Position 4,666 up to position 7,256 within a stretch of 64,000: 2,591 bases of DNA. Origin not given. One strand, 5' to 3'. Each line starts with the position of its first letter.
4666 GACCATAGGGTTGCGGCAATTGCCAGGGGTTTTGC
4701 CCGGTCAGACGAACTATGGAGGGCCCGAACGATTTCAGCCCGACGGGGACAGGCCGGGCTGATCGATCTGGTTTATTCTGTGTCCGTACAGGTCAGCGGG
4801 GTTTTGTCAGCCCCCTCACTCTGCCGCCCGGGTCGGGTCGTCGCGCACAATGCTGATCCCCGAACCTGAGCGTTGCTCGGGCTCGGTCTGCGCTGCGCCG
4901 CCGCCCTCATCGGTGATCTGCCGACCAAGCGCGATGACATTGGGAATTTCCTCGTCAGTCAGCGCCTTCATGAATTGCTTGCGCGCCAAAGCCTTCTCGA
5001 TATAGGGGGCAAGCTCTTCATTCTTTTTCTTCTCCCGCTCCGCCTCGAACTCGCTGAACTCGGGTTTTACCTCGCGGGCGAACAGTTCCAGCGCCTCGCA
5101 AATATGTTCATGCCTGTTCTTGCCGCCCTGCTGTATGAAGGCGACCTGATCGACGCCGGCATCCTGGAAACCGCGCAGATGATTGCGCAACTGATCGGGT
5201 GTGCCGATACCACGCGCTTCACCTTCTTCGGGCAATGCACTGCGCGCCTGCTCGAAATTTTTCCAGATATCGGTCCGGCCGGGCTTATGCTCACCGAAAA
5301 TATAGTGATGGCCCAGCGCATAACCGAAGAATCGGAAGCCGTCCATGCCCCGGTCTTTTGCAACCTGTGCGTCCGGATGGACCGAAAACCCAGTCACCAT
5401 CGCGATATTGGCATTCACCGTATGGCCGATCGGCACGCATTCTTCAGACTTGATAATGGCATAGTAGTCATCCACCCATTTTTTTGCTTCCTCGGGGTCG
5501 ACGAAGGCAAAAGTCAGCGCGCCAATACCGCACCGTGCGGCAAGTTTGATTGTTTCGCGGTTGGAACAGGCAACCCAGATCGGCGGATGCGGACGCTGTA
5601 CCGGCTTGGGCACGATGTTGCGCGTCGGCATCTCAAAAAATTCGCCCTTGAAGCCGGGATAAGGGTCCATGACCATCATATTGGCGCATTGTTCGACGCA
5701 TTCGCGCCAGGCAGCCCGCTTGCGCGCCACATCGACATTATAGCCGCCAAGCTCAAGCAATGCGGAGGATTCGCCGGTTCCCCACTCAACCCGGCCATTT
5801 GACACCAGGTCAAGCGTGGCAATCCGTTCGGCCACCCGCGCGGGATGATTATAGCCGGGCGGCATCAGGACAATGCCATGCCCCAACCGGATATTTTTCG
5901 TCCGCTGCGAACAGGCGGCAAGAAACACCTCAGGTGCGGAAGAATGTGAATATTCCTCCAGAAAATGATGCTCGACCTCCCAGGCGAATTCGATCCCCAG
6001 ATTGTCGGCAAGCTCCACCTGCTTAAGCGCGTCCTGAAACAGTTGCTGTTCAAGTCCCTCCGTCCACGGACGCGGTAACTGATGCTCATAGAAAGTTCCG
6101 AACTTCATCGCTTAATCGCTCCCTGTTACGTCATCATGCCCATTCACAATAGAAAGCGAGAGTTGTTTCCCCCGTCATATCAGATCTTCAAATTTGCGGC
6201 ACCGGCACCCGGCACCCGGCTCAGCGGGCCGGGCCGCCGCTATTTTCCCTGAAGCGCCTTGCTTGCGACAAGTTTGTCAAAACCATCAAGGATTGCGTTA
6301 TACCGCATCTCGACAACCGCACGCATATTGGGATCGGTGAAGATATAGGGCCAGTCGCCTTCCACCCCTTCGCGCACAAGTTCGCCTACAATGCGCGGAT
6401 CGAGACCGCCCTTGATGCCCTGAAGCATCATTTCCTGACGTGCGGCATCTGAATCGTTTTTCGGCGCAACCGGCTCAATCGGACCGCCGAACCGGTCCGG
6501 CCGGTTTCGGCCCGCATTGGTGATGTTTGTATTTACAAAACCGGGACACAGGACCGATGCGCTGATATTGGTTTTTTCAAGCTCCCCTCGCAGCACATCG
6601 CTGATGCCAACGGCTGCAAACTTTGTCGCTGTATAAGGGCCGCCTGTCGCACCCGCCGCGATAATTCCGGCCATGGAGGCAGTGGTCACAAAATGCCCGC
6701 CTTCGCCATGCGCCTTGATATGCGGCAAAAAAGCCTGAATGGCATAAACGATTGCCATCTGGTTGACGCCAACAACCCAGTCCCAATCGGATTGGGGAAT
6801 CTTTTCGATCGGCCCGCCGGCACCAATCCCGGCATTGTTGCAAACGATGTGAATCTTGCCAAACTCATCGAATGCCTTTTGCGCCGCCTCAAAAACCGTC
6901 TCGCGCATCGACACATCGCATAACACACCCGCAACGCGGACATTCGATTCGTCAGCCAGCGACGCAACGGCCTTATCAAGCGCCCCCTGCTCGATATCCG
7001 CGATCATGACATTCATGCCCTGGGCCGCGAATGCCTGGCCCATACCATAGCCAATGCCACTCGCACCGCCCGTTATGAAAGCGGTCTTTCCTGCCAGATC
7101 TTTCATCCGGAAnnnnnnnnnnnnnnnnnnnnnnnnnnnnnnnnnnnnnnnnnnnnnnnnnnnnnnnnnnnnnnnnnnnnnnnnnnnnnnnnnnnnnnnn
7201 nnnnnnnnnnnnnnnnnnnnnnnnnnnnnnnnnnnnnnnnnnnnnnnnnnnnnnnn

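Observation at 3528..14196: Ten-gene minus-strand catabolic cluster built around a CoxMSL-type molybdenum hydroxylase, two luciferase-like monooxygenases and two unknown paralogs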

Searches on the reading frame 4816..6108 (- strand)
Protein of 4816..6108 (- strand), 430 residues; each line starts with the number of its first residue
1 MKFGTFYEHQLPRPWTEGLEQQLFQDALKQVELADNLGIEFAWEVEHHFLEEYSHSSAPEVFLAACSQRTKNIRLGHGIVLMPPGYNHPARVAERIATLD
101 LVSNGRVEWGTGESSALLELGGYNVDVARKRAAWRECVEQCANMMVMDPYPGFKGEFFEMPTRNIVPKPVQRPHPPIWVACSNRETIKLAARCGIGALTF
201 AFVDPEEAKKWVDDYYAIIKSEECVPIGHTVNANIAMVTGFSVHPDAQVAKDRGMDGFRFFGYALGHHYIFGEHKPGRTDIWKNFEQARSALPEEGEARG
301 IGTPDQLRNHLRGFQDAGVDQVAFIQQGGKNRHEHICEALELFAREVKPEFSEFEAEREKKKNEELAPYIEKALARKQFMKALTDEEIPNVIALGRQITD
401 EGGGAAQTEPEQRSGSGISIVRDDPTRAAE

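Call 3: search_protein_families(library=pfam, proteins=[window:4816-6108:-], max_evalue=0.01)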
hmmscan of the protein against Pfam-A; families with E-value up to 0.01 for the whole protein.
window:4816-6108:- (430 aa): 1 family
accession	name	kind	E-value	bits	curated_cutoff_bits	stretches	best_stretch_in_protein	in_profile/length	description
PF00296.26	Bac_luciferase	-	1.6e-48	166.1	27.9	1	1-321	1-314/314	Luciferase-like monooxygenase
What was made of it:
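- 4816..6108 (-): Unit 2, gene 5: LLM1, a 430-aa luciferase-like flavin monooxygenase with a charged C-terminal extension. Pfam Bac_luciferase 1.6e-48 (call 3).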

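Call 5: search_protein_families(library=ncbifam, proteins=[window:4816-6108:-], max_evalue=0.001)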
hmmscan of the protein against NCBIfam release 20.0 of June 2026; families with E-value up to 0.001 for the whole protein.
window:4816-6108:- (430 aa): 29 families (the best 25 are shown)
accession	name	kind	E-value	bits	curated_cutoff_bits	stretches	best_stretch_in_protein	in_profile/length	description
TIGR03619.1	F420_Rv2161c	subfamily_domain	6.4e-25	88.2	166.9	1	55-218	42-201/247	TIGR03619 family F420-dependent LLM class oxidoreductase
TIGR03560.1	F420_Rv1855c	subfamily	4.2e-23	82.3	231.4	1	21-210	9-203/227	TIGR03560 family F420-dependent LLM class oxidoreductase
TIGR03558.1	oxido_grp_1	subfamily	1.2e-22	80.5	166.95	1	21-328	16-309/325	MsnO8 family LLM class oxidoreductase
TIGR04027.1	LLM_KPN_01858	hypoth_equivalog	4.9e-21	75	412.9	1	21-139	16-132/326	putative FMN-dependent luciferase-like monooxygenase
TIGR03858.1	LLM_2I7G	subfamily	1.1e-20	74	462.25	1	20-350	21-335/337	Atu2307/SP_0267 family LLM class monooxygenase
TIGR04020.1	seco_metab_LLM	subfamily_domain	3.7e-17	62.5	244.45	1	24-202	18-193/341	MupA/Atu3671 family FMN-dependent luciferase-like monooxygenase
TIGR03557.1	F420_G6P_family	subfamily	1.1e-15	57.7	210.4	1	20-350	8-313/316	TIGR03557 family F420-dependent LLM class oxidoreductase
TIGR03571.1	lucif_BA3436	subfamily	7e-15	55.1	303.9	1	58-233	68-239/304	TIGR03571 family LLM class oxidoreductase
NF052255.1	luciferase_Beta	exception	6.1e-14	51.8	500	1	1-251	1-242/325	luciferase subunit beta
NF052254.1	luciferase_Alph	exception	8.2e-14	51.6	600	1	1-253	1-241/354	luciferase subunit alpha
NF002619.0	PRK02271.1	equivalog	1.1e-13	51.2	276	1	27-252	16-224/329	5,10-methylenetetrahydromethanopterin reductase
TIGR03621.1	F420_MSMEG_2516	subfamily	2.7e-11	43.1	213.15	1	56-193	39-169/295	TIGR03621 family F420-dependent LLM class oxidoreductase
TIGR03854.1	F420_MSMEG_3544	hypoth_equivalog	7.4e-11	41.9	295.6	1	48-212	30-191/290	TIGR03854 family LLM class F420-dependent oxidoreductase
TIGR03555.1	F420_mer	equivalog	9.5e-11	41.6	348.7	1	26-201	13-177/325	5,10-methylenetetrahydromethanopterin reductase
TIGR03559.1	F420_Rv3520c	subfamily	9.8e-11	41.3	335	1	24-202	12-191/325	LLM class F420-dependent oxidoreductase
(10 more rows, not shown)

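Call 23: search_solved_structures(query=window:4816-6108:-, max_evalue=0.00001)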
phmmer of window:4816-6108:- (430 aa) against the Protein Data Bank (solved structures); distinct sequences matched with E-value up to 0.00001: 20.
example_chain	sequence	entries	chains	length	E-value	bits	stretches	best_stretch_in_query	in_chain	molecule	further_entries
7bip_A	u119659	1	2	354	1.1e-25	93.5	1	20-266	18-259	Luciferase-like monooxygenase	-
8cbb_A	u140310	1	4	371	5.9e-17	64.7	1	2-251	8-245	Alkanal monooxygenase alpha chain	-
8k74_A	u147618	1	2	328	6.6e-15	57.9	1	16-196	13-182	Alkanal monooxygenase alpha chain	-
2i7g_A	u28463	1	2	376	1.8e-13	53.2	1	23-199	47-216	Monooxygenase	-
4us5_A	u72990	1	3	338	1.8e-11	46.6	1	14-218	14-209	LUCIFERASE-LIKE MONOOXYGENASE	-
1brl_A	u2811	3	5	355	2e-11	46.4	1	1-353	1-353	BACTERIAL LUCIFERASE | Alkanal monooxygenase alpha chain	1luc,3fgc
4us5_D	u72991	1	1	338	3.3e-11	45.8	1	14-218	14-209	LUCIFERASE-LIKE MONOOXYGENASE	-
9fp4_A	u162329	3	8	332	3.2e-09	39.2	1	28-200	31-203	F420-dependent hydroxymycolic acid dehydrogenase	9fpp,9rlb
6fri_A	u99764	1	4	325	3.2e-08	35.9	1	3-259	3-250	Alkanal monooxygenase beta chain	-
5lxe_A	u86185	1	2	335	4.7e-08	35.4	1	33-198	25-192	F420-dependent glucose-6-phosphate dehydrogenase 1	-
1f07_A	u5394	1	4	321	5.1e-08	35.2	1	24-116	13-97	COENZYME F420-DEPENDENT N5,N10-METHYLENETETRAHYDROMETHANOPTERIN REDUCTASE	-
8t0u_A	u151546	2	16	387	5.4e-08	35.2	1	31-366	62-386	FMNH(2)-dependent dimethylsulfone monooxygenase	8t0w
8qpm_A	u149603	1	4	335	1e-07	34.2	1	25-205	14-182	5,10-methylenetetrahydromethanopterin reductase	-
1rhc_A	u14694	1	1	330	1.1e-07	34.2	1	18-260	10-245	F420-dependent alcohol dehydrogenase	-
8qpl_A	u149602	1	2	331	1.2e-07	34.1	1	25-201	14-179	5,10-methylenetetrahydromethanopterin reductase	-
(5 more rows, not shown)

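Call 50: find_homologous_proteins(query=window:4816-6108:-, max_evalue=1e-20)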
Query window:4816-6108:- (430 aa): 8000 proteins with E <= 1e-20 among 8000 candidates; the best 120 are listed.
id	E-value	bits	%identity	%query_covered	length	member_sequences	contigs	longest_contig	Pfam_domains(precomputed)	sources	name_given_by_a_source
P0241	8.9e-291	982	97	100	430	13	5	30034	PF00296.27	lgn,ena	-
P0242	1.5e-286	968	96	100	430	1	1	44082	PF00296.27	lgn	-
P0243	7.1e-247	837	84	100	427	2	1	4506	PF00296.27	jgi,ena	-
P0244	1.8e-229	780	81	94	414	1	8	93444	PF00296.27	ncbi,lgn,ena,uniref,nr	ncbi:MAG TPA: LLM class flavin-dependent oxidoreductase [Parvibaculum sp.]|uniref:LLM class flavin-d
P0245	1.8e-229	780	81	94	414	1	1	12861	PF00296.27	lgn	-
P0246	2.3e-229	780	81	94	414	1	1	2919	PF00296.27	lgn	-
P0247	4.5e-229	779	81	94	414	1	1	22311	PF00296.27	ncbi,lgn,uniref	ncbi:MAG: LLM class flavin-dependent oxidoreductase [Parvibaculum sp.]|uniref:LLM class flavin-depen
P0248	6.1e-229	778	81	94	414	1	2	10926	PF00296.27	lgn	-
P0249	1.0e-228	777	78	100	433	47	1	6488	PF00296.27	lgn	-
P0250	1.2e-228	777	81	94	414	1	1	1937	PF00296.27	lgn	-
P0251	1.4e-227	774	82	93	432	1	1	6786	PF00296.27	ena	-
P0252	2.9e-227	773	80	96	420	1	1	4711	PF00296.27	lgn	-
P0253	8.4e-227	771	79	97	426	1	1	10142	PF00296.27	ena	-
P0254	9.0e-227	771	78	99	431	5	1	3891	PF00296.27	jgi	jgi:alkanesulfonate monooxygenase SsuD/methylene tetrahydromethanopterin reductase-like flavin-depen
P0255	1.2e-226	771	82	93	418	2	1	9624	PF00296.27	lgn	-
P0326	2.6e-222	756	82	93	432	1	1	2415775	PF00296.27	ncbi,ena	-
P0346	1.6e-221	754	76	99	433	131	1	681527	PF00296.27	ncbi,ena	-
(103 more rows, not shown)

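Call 80: find_encoding_contigs(protein=P0346, flank=7000, max_places=1)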
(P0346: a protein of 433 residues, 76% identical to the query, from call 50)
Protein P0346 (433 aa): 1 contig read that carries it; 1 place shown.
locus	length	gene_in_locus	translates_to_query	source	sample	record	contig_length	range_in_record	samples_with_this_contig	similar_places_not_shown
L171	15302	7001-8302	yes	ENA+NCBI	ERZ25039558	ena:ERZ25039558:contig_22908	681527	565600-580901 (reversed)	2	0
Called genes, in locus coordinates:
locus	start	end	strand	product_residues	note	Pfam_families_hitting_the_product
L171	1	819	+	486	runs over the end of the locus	PF00370:FGGY_N, PF02782:FGGY_C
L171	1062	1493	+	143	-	PF00596:Aldolase_II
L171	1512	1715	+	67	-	-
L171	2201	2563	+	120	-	PF02738:MoCoBD_1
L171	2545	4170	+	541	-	PF02738:MoCoBD_1, PF20256:MoCoBD_2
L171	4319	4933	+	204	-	PF00440:TetR_N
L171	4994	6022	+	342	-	-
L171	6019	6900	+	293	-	PF00106:adh_short, PF08659:KR, PF13561:adh_short_C2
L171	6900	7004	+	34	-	-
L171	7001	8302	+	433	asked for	PF00296:Bac_luciferase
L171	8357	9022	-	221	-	-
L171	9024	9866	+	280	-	PF13632:Glyco_trans_2_3, PF13641:Glyco_tranf_2_3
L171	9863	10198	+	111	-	-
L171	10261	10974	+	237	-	-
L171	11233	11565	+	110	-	PF13473:Cupredoxin_1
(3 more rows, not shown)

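Call 81: find_encoding_contigs(protein=P0326, flank=7000, max_places=1)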
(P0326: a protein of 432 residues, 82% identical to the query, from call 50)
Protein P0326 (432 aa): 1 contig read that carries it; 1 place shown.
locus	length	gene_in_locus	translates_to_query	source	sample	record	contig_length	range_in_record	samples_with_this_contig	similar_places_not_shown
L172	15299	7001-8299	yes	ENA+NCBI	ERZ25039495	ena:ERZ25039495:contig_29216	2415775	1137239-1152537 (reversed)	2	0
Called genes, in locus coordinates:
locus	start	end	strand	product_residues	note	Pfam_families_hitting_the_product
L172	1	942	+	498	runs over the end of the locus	PF00370:FGGY_N, PF02782:FGGY_C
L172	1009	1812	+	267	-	PF00596:Aldolase_II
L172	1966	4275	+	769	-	PF01315:Ald_Xan_dh_C, PF02738:MoCoBD_1, PF20256:MoCoBD_2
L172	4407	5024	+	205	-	PF00440:TetR_N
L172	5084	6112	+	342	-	-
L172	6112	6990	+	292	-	PF00106:adh_short, PF08659:KR, PF13561:adh_short_C2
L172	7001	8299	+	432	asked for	PF00296:Bac_luciferase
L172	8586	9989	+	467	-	PF13506:Glyco_transf_21 (weak), PF00535:Glycos_transf_2, PF13641:Glyco_tranf_2_3, PF13632:Glyco_trans_2_3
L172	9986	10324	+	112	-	-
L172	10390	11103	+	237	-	-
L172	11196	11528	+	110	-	PF13473:Cupredoxin_1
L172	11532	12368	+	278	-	PF03239:FTR1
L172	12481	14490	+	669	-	PF00440:TetR_N, PF08238:Sel1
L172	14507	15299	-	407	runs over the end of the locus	-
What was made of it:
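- Starting instead from LLM1, the same TetR-Unk-SDR-LLM1 array is recovered (calls 80, 81).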

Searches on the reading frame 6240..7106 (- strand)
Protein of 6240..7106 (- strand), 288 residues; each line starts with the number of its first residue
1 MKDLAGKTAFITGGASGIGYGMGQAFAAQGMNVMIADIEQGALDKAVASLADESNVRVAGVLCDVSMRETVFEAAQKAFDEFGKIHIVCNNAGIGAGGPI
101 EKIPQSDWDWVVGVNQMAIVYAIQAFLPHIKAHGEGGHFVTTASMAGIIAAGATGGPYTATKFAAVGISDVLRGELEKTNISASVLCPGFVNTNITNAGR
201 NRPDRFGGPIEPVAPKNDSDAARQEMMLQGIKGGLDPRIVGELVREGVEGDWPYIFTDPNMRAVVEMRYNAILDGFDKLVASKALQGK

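Call 3: search_protein_families(library=pfam, proteins=[window:6240-7106:-], max_evalue=0.01)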
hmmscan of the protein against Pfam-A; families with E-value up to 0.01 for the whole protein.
window:6240-7106:- (288 aa): 5 families
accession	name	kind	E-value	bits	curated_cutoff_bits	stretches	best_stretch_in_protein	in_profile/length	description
PF00106.31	adh_short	-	6.1e-44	150.3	26.6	1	7-198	1-189/195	short chain dehydrogenase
PF13561.12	adh_short_C2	-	7.9e-32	111.2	27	1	15-200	3-185/236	Enoyl-(Acyl carrier protein) reductase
PF08659.16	KR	-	6.3e-10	39.7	22.6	1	8-161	2-152/180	KR domain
PF23441.1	SDR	-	8.9e-06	25.7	27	1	3-195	4-198/258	SDR-like rossmann domain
PF02737.24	3HCDH_N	-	0.0043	17.4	22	1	14-59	6-51/180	3-hydroxyacyl-CoA dehydrogenase, NAD binding domain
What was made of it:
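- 6240..7106 (-): Unit 2, gene 4: classical short-chain dehydrogenase, probably NAD-dependent. Pfam adh_short 6e-44 (call 3).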

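Call 5: search_protein_families(library=ncbifam, proteins=[window:6240-7106:-], max_evalue=0.001)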
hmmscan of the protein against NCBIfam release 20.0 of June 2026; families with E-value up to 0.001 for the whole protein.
window:6240-7106:- (288 aa): 213 families (the best 25 are shown)
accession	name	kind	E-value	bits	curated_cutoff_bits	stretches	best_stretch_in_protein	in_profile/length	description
NF004843.0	PRK06194.1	equivalog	1.5e-71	241.2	308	1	1-274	1-271/295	hypothetical protein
NF004529.0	PRK05876.1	equivalog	8.7e-47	159.9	338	1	1-202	1-201/275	short chain dehydrogenase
NF004196.0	PRK05650.1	equivalog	9.5e-45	152.8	297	1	9-203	5-196/272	SDR family oxidoreductase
NF004514.1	PRK05855.1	equivalog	2.4e-41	142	455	1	3-199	310-504/578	SDR family oxidoreductase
NF005881.0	PRK07832.1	equivalog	2.9e-41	141.5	296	1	2-197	5-199/287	SDR family oxidoreductase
NF004825.0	PRK06181.1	equivalog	1.4e-40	139.3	215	1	1-201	1-198/268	SDR family oxidoreductase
NF045814.1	HdxpentlteDhPtlF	equivalog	1.7e-40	139.3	450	1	11-197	1-187/247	1-deoxy-11-beta-hydroxypentalenate dehydrogenase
NF009093.0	PRK12429.1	subfamily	2e-40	138.7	258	1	4-195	3-191/259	3-hydroxybutyrate dehydrogenase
NF005594.0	PRK07326.1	equivalog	1.7e-39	135.8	271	1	2-202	2-197/237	SDR family oxidoreductase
NF005559.1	PRK07231.1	subfamily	2.6e-38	131.9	215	1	4-198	2-193/249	glucose 1-dehydrogenase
NF004198.0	PRK05653.1-3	equivalog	1.5e-37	129.4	296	1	2-198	3-196/248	3-oxoacyl-ACP reductase FabG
TIGR01963.1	PHB_DH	subfamily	1.6e-37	129.2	307.05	1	7-196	2-188/255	3-hydroxybutyrate dehydrogenase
NF004526.0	PRK05872.1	subfamily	1.8e-36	125.8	276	1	2-199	6-198/297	short-chain dehydrogenase/reductase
NF006123.0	PRK08267.1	equivalog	9.2e-36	123.4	261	1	7-199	3-191/261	SDR family oxidoreductase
NF004203.0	PRK05653.2-4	subfamily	1.2e-35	123.1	313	1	3-204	3-203/260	3-oxoacyl-ACP reductase FabG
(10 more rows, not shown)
